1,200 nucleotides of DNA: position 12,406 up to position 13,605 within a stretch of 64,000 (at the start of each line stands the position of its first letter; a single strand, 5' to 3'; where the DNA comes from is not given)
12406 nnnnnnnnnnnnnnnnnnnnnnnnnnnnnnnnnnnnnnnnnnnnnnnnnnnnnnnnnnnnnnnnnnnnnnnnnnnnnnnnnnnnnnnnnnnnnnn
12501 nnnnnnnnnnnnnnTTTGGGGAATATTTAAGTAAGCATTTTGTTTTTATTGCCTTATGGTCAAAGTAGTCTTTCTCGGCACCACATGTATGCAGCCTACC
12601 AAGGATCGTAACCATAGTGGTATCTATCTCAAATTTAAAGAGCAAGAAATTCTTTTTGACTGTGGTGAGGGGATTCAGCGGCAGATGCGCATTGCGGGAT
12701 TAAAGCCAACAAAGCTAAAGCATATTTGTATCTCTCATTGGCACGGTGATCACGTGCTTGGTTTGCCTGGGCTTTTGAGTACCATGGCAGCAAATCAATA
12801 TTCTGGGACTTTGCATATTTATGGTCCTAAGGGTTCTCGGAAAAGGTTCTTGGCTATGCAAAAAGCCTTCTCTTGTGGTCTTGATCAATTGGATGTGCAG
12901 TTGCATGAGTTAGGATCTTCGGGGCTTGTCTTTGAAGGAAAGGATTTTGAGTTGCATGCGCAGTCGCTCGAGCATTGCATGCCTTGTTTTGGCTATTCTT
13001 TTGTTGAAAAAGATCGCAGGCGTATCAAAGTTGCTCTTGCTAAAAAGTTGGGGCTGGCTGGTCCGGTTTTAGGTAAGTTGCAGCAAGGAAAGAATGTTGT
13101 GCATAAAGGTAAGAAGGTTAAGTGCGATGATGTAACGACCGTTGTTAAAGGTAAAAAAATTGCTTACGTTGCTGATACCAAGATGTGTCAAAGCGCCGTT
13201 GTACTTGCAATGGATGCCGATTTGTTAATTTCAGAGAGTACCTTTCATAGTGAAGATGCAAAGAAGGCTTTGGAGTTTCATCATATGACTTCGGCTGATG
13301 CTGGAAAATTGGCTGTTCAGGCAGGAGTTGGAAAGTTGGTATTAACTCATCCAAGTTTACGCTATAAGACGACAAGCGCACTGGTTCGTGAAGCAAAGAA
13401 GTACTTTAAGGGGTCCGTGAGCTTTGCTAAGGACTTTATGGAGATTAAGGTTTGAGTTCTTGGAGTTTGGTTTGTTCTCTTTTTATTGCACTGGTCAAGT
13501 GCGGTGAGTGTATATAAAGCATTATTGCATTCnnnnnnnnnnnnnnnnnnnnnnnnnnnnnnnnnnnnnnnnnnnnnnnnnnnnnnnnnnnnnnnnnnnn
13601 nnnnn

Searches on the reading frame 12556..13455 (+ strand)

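Call 53: search_protein_families(library=pfam, proteins=[window:12556-13455:+], max_evalue=0.00001)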
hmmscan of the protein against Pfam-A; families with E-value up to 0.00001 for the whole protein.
window:12556-13455:+ (299 aa): 3 families
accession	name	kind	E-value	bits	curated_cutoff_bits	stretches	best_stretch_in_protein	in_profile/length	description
PF12706.13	Lactamase_B_2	-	1.4e-14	54.7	27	1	32-120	3-91/200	Beta-lactamase superfamily domain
PF00753.33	Lactamase_B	-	4.3e-10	40.3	22.7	1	27-111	13-109/196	Metallo-beta-lactamase superfamily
PF13691.12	Lactamase_B_4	-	4.1e-08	33.2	27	1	10-67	2-61/63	tRNase Z endonuclease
